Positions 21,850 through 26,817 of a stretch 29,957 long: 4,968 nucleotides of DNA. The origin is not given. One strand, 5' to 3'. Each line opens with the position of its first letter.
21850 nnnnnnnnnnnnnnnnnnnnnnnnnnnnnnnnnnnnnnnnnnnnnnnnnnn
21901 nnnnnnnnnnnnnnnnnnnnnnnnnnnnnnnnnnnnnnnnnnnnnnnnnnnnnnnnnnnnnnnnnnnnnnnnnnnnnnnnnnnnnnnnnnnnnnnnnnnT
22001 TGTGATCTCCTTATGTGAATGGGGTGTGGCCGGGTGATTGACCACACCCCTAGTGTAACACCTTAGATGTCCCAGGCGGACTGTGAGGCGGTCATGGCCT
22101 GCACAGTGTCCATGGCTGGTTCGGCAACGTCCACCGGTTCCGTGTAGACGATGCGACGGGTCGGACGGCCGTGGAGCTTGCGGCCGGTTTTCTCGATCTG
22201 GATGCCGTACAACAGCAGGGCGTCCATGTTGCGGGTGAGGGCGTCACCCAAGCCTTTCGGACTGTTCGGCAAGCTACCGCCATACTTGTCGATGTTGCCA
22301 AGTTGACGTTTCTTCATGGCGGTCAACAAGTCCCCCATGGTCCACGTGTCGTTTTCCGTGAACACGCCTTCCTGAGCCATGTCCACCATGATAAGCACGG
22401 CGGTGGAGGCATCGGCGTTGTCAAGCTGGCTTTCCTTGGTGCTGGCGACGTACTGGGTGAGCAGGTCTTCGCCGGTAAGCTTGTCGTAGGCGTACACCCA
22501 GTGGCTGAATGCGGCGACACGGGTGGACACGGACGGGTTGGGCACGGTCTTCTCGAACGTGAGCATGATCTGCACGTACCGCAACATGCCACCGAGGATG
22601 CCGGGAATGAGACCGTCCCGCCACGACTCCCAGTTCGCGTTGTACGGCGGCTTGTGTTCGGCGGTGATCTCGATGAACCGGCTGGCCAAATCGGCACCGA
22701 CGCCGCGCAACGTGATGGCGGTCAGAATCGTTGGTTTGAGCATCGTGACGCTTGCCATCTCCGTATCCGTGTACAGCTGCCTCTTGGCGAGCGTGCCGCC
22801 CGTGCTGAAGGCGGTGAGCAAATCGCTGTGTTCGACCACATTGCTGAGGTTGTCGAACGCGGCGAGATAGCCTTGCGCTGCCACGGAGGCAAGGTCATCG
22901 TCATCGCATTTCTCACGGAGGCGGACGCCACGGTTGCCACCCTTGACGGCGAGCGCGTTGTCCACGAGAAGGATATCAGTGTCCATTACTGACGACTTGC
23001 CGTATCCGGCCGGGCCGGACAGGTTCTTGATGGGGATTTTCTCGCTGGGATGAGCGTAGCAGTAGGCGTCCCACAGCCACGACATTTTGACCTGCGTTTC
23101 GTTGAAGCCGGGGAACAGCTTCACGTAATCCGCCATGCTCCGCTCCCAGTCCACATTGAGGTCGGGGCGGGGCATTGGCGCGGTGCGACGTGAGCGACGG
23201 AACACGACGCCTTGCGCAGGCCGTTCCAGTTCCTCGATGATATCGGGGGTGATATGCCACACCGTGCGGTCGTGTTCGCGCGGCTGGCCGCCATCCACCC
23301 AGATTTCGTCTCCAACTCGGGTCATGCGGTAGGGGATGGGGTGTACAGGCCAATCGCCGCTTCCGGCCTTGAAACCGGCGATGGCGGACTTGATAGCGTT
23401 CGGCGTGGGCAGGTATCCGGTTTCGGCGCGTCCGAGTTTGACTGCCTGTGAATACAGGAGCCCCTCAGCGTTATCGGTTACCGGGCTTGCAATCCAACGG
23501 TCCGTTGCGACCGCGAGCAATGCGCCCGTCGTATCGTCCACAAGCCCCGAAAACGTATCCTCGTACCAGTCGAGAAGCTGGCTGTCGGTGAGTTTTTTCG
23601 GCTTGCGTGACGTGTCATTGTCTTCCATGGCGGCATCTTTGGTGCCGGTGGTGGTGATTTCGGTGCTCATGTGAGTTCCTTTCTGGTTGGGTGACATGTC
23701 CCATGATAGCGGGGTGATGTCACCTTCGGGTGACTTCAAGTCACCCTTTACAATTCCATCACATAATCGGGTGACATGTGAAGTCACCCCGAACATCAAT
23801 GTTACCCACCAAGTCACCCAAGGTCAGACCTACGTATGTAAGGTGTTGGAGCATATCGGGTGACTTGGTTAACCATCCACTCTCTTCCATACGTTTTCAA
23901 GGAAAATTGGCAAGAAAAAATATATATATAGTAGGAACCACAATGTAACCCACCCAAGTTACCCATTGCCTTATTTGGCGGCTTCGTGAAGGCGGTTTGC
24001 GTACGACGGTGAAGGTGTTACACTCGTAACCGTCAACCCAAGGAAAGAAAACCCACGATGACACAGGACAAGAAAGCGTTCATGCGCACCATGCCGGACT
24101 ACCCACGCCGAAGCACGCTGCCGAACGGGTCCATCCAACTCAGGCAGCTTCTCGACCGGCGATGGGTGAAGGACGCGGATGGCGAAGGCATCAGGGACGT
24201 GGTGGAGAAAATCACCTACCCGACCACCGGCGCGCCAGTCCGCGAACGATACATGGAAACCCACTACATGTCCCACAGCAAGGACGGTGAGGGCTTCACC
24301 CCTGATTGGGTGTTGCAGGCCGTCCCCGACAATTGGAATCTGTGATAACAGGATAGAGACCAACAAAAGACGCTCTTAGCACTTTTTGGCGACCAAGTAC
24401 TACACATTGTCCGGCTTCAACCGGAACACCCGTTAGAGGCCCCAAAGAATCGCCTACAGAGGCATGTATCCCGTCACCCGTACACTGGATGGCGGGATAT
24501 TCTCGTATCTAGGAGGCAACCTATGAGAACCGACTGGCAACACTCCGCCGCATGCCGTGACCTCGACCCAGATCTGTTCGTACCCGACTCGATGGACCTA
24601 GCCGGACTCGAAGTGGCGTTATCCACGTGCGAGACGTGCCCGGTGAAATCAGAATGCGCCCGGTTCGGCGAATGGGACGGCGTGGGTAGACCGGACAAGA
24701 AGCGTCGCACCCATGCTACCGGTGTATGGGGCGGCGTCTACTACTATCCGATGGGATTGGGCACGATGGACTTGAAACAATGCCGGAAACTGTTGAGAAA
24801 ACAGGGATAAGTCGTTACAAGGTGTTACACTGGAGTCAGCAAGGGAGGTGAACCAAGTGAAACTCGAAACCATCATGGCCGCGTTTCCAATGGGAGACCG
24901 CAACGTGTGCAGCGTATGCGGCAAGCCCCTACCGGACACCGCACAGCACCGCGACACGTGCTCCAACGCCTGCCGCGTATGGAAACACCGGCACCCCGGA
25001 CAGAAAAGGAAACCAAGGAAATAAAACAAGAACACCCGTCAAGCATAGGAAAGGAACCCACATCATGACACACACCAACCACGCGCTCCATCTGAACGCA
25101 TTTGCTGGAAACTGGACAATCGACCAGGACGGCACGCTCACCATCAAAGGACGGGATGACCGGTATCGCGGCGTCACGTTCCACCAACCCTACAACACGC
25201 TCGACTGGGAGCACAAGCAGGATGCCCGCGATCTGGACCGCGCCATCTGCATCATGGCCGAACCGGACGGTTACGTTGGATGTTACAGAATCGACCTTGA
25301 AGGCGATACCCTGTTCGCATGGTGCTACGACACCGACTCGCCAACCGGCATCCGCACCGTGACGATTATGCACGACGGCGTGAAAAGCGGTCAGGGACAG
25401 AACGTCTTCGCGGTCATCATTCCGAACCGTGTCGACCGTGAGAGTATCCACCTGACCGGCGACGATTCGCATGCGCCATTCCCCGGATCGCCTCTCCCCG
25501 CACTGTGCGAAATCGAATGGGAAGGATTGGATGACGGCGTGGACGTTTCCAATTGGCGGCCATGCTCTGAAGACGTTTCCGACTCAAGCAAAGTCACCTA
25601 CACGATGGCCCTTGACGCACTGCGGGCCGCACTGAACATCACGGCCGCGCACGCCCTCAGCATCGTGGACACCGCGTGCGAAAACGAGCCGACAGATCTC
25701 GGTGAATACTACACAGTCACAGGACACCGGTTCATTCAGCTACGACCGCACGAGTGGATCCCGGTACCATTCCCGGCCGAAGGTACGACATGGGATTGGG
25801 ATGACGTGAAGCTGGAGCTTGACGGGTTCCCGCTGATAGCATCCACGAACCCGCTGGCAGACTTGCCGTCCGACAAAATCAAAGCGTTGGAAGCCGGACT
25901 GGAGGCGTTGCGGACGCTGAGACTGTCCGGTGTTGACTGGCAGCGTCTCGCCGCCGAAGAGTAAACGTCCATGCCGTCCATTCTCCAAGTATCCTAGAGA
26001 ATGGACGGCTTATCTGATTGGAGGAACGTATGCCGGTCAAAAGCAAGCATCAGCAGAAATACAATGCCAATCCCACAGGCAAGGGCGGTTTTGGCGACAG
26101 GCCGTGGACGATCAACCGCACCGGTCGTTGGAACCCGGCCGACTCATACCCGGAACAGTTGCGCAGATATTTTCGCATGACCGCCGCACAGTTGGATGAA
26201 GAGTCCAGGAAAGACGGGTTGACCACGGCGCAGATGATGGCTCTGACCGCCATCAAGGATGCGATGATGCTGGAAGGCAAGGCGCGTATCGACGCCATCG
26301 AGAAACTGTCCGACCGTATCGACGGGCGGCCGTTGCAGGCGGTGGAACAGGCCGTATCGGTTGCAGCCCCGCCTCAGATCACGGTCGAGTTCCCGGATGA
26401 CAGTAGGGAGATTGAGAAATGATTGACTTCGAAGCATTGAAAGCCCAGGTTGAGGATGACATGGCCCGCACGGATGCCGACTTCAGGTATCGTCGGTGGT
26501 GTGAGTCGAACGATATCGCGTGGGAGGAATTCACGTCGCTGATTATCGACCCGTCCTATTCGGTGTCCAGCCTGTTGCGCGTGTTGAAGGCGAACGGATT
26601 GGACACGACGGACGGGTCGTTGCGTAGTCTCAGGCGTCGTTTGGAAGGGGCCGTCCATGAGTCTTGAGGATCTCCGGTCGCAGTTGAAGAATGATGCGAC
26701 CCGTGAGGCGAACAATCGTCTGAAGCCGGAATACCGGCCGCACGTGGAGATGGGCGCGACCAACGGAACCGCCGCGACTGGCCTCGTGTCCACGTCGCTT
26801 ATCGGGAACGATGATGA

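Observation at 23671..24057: Dense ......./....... heptamer array with perfect palindromes in the divergent helicase / early-operon control region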

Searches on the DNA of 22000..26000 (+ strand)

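Call 4: search_dna_similar(query=window:22000-26000:+, collection=phages, mode=near, max_rows=30)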
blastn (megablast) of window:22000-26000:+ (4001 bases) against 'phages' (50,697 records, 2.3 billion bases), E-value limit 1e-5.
No match.

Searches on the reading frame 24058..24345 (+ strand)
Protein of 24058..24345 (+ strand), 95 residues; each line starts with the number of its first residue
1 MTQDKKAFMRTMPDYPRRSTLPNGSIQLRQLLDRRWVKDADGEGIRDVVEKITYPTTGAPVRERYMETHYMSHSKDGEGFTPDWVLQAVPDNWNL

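Call 9: search_protein_families(library=pfam, proteins=[window:24058-24345:+], max_evalue=0.01)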
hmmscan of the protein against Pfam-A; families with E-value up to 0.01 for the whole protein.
window:24058-24345:+ (95 aa): 0 families

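Call 11: search_protein_families(library=phrogs, proteins=[window:24058-24345:+], max_evalue=0.01)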
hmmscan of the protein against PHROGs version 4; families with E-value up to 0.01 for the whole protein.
window:24058-24345:+ (95 aa): 0 families

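Call 20: search_protein_families(library=ncbifam, proteins=[window:24058-24345:+], max_evalue=1)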
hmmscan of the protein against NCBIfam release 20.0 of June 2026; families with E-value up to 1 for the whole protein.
window:24058-24345:+ (95 aa): 1 family
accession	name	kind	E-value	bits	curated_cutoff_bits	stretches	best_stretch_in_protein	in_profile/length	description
NF008095.0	PRK10837.1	subfamily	0.14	11.3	281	1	19-54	171-206/290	LysR family transcriptional regulator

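Call 22: search_protein_families(library=pfam, proteins=[window:24058-24345:+], max_evalue=10)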
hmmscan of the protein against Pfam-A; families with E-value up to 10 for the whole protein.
window:24058-24345:+ (95 aa): 1 family
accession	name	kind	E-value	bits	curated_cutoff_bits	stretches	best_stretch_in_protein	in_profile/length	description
PF19102.7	DUF5789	-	0.1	13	21.7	1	41-67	3-29/75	Family of unknown function (DUF5789)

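Call 90: find_homologous_proteins(query=window:24058-24345:+, max_evalue=0.01)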
Query window:24058-24345:+ (95 aa): 5 proteins with E <= 0.01 among 5 candidates.
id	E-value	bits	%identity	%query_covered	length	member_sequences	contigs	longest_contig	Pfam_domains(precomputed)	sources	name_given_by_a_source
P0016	3.9e-56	205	93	100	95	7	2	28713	-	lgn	-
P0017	9.8e-55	201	92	100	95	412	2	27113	-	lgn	-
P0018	8.6e-52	191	88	100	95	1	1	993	-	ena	-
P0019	2.4e-44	167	80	96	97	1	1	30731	-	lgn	-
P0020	8.0e-36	140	92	68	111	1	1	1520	-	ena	-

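Call 91: find_encoding_contigs(protein=P0019, flank=10000, max_places=2)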
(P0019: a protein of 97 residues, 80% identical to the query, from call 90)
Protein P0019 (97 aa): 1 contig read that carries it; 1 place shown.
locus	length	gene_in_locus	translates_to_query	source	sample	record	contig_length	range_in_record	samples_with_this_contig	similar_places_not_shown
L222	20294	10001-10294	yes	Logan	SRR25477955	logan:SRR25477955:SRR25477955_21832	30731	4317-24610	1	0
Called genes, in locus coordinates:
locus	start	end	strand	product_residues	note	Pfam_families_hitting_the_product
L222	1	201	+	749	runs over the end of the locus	PF06605:Prophage_tail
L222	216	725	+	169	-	-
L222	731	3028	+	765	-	-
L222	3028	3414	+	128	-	-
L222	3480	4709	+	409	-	PF01183:Glyco_hydro_25, PF08230:CW_7, PF01476:LysM (weak)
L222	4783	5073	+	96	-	-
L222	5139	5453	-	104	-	-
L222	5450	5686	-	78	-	-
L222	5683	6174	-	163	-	-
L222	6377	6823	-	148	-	-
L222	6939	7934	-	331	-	PF09250:Prim-Pol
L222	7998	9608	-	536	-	-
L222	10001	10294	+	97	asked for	-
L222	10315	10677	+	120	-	-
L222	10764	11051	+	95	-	PF02467:Whib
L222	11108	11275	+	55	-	-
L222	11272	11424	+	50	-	-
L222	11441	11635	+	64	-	-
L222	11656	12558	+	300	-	-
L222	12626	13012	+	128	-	-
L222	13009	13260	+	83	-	-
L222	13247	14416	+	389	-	-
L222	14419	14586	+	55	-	-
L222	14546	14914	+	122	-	-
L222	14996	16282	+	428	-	PF04466:Terminase_3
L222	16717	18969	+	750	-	PF04860:Phage_portal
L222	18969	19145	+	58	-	-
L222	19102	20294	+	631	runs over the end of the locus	PF04586:Peptidase_S78 (weak), PF06673:L_lactis_ph-MCP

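Call 108: predict_structure(alignment_id=A7)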
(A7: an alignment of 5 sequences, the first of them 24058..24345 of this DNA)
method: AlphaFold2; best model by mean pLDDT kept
length: 95 residues; sequences in the alignment: 5
mean_pLDDT: 87.9   pTM: 0.72
mean pLDDT of the five models: 87.9, 87.0, 85.8, 82.0, 62.1
residues with pLDDT >= 90: 54; 70-90: 36; 50-70: 5; < 50: 0
segments of 3 or more residues with pLDDT < 50: none
pLDDT, mean of each block of 10 residues (from residue 1): 83 92 94 92 92 94 92 74 85 75
secondary structure, 60 per line:
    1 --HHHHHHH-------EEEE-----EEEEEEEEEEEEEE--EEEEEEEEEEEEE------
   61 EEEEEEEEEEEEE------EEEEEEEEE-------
elements in order: H3-9 E17-20 E26-39 E42-54 E61-73 E80-88

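Call 111: fold_search(model_id=the predicted structure, library=pdb)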
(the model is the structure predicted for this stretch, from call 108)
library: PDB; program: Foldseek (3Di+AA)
matches with E <= 10: 423; with E <= 0.001: 0
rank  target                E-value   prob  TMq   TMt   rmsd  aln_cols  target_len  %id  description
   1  6iqt_C                3.3e-01  0.99  0.48  0.36   5.5        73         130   11  Crystal Structure of CagV, a VirB8 homolog of T4SS from Helicobacter pylori Strain 26695 (released 2019-11-13)
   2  6iqt_D                4.5e-01  0.97  0.46  0.34   5.7        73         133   10  Crystal Structure of CagV, a VirB8 homolog of T4SS from Helicobacter pylori Strain 26695 (released 2019-11-13)
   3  9eoy_A                4.5e-01  0.96  0.48  0.36   5.0        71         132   15  Structure of Thr354Asn, Glu355Gln, Thr412Asn, Ile414Met, Ile464His, and Phe467Met mutant human CaMKII alpha hub bound  (released 2024-09-25)
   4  5wio_D                6.2e-01  0.91  0.48  0.36   4.5        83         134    5  TraE protein in complex with 4-(1H-pyrrol-1-yl)pyridine-2-carboxylic acid (released 2017-11-15)
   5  5wii_C                7.3e-01  0.85  0.45  0.33   6.8        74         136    5  TraE protein in complex with 2-Chloroisonicotinic Acid (released 2017-11-15)
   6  6of8_B                7.6e-01  0.92  0.48  0.37   4.4        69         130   14  Structure of Thr354Asn, Glu355Gln, Thr412Asn, Ile414Met, Ile464His, and Phe467Met mutant human CamKII-alpha hub domain (released 2019-04-17)
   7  7urw_E                7.6e-01  0.63  0.41  0.32   5.1        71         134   13  Tetradecameric hub domain of CaMKII beta (released 2022-05-11)
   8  5bka_D                8.1e-01  0.72  0.37  0.28   5.0        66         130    9  2.1 Angstrom structure of ActVI-ORFA from Streptomyces Coelicolor (released 2020-06-03)
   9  8s7l_C                8.1e-01  0.35  0.37  0.19   8.0        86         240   12  Crystal structure of a double mutant of VirB8-like OrfG central and C-terminal domains of Streptococcus thermophilus I (released 2025-03-12)
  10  8s7l_A                8.1e-01  0.35  0.37  0.19   8.2        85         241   12  Crystal structure of a double mutant of VirB8-like OrfG central and C-terminal domains of Streptococcus thermophilus I (released 2025-03-12)
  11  2ux0_B                8.5e-01  0.80  0.41  0.30   4.9        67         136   16  Structure of the oligomerisation domain of calcium-calmodulin dependent protein kinase II gamma (released 2007-04-10)
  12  6iqt_B                8.9e-01  0.75  0.47  0.36  10.1        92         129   10  Crystal Structure of CagV, a VirB8 homolog of T4SS from Helicobacter pylori Strain 26695 (released 2019-11-13)
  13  3mln_E                8.9e-01  0.12  0.23  0.15  15.3       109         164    4  DNA binding domain of Early B-cell Factor 1 (Ebf1) bound to DNA (crystal form II) (released 2010-12-01)
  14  4mei                  9.4e-01  0.94  0.52  0.38   5.5        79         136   10  Crystal structure of a VirB8 Type IV secretion system machinery soluble domain from Bartonella tribocorum (released 2014-03-05)
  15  5ig4_F                9.4e-01  0.80  0.41  0.31   4.9        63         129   14  Crystal structure of N. vectensis CaMKII-A hub (released 2016-03-23)
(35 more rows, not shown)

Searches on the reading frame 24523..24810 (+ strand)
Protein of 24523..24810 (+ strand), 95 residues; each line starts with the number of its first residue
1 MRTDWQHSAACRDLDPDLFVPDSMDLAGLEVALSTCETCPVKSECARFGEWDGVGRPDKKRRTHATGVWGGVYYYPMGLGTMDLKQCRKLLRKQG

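Call 9: search_protein_families(library=pfam, proteins=[window:24523-24810:+], max_evalue=0.01)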
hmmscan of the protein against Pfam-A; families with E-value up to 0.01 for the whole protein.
window:24523-24810:+ (95 aa): 1 family
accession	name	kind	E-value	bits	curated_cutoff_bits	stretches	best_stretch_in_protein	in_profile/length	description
PF02467.21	Whib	-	2.8e-10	41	23.6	1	5-72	1-57/65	Transcription factor WhiB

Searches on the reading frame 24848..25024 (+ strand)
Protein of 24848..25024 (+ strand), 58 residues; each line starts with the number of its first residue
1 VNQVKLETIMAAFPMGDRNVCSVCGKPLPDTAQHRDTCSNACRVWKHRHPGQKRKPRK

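Call 20: search_protein_families(library=ncbifam, proteins=[window:24848-25024:+], max_evalue=1)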
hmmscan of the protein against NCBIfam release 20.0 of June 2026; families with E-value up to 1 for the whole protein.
window:24848-25024:+ (58 aa): 2 families
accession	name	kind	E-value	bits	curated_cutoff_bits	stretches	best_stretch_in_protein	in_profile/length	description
NF002362.0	PRK01343.1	equivalog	0.0051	16.5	79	1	13-43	13-41/66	DNA gyrase inhibitor YacG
NF010942.0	PRK14362.1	equivalog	0.13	11.5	290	1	18-51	111-144/210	Maf-like protein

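Call 22: search_protein_families(library=pfam, proteins=[window:24848-25024:+], max_evalue=10)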
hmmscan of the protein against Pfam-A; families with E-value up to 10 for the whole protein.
window:24848-25024:+ (58 aa): 4 families
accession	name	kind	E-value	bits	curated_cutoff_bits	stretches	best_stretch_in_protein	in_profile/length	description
PF09889.16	DUF2116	-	0.0088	16.4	26.8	1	21-44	6-26/59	Probable treble clef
PF18912.6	DZR_2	-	0.038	14.3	27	1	17-39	35-53/56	Double zinc ribbon domain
PF13240.11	Zn_Ribbon_1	-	0.039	14.2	25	1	21-33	2-14/23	zinc-ribbon domain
PF04438.22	zf-HIT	-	0.05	13.8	24.7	1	18-27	2-11/30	HIT zinc finger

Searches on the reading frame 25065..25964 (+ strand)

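Call 9: search_protein_families(library=pfam, proteins=[window:25065-25964:+], max_evalue=0.01)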
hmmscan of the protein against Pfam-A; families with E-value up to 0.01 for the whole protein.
window:25065-25964:+ (299 aa): 0 families

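Call 11: search_protein_families(library=phrogs, proteins=[window:25065-25964:+], max_evalue=0.01)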
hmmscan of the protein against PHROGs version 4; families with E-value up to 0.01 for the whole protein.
window:25065-25964:+ (299 aa): 0 families

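Call 20: search_protein_families(library=ncbifam, proteins=[window:25065-25964:+], max_evalue=1)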
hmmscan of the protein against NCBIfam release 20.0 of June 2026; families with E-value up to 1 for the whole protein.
window:25065-25964:+ (299 aa): 0 families

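Call 22: search_protein_families(library=pfam, proteins=[window:25065-25964:+], max_evalue=10)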
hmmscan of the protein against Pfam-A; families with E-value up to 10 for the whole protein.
window:25065-25964:+ (299 aa): 2 families
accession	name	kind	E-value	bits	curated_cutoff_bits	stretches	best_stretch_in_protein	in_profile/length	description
PF10435.15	BetaGal_dom2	-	0.036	14.3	25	1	2-33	46-78/180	Beta-galactosidase, domain 2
PF03284.19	PHZA_PHZB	-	0.21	11.5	24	1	11-39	45-73/162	Phenazine biosynthesis protein A/B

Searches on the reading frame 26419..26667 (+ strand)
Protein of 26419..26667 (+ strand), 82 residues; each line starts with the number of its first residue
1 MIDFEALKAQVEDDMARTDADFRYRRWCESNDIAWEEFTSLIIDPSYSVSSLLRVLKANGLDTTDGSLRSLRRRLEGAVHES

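Call 10: search_protein_families(library=pfam, proteins=[window:26419-26667:+], max_evalue=0.01)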
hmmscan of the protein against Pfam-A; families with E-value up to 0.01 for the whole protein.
window:26419-26667:+ (82 aa): 0 families

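Call 11: search_protein_families(library=phrogs, proteins=[window:26419-26667:+], max_evalue=0.01)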
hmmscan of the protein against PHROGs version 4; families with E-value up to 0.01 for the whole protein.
window:26419-26667:+ (82 aa): 0 families

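Call 20: search_protein_families(library=ncbifam, proteins=[window:26419-26667:+], max_evalue=1)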
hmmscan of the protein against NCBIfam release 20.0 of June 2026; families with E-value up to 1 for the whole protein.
window:26419-26667:+ (82 aa): 2 families
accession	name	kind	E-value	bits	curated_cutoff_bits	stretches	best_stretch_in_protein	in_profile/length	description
NF000241.1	MPH_3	exception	0.11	11.8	500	1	19-47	169-196/293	Mph(E)/Mph(G) family macrolide 2'-phosphotransferase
NF012158.1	macrolide_MphE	exception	0.15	11.3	640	1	20-48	170-197/294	Mph(E) family macrolide 2'-phosphotransferase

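Call 22: search_protein_families(library=pfam, proteins=[window:26419-26667:+], max_evalue=10)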
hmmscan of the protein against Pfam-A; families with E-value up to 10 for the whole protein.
window:26419-26667:+ (82 aa): 0 families

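Call 112: find_homologous_proteins(query=window:26419-26667:+, max_evalue=0.01)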
Query window:26419-26667:+ (82 aa): 12 proteins with E <= 0.01 among 14 candidates.
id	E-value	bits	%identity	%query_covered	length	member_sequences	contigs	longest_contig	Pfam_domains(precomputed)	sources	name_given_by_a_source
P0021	3.4e-43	162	94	100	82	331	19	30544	-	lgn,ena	-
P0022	8.6e-43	161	91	100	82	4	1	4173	-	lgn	-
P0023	3.0e-41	156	89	100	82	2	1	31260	-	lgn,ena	-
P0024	1.7e-38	147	85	100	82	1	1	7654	-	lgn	-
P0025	1.4e-36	141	89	100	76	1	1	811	-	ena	-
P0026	1.0e-34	135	79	100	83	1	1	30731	-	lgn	-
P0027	7.9e-29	117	92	73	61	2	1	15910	-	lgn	-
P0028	1.5e-27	113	95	68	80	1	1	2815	-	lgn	-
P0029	4.2e-26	108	98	63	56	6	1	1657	-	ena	-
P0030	1.8e-17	81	91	57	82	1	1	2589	-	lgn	-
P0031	1.2e-16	78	90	50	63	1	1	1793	-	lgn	-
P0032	1.3e-13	68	91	43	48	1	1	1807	-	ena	-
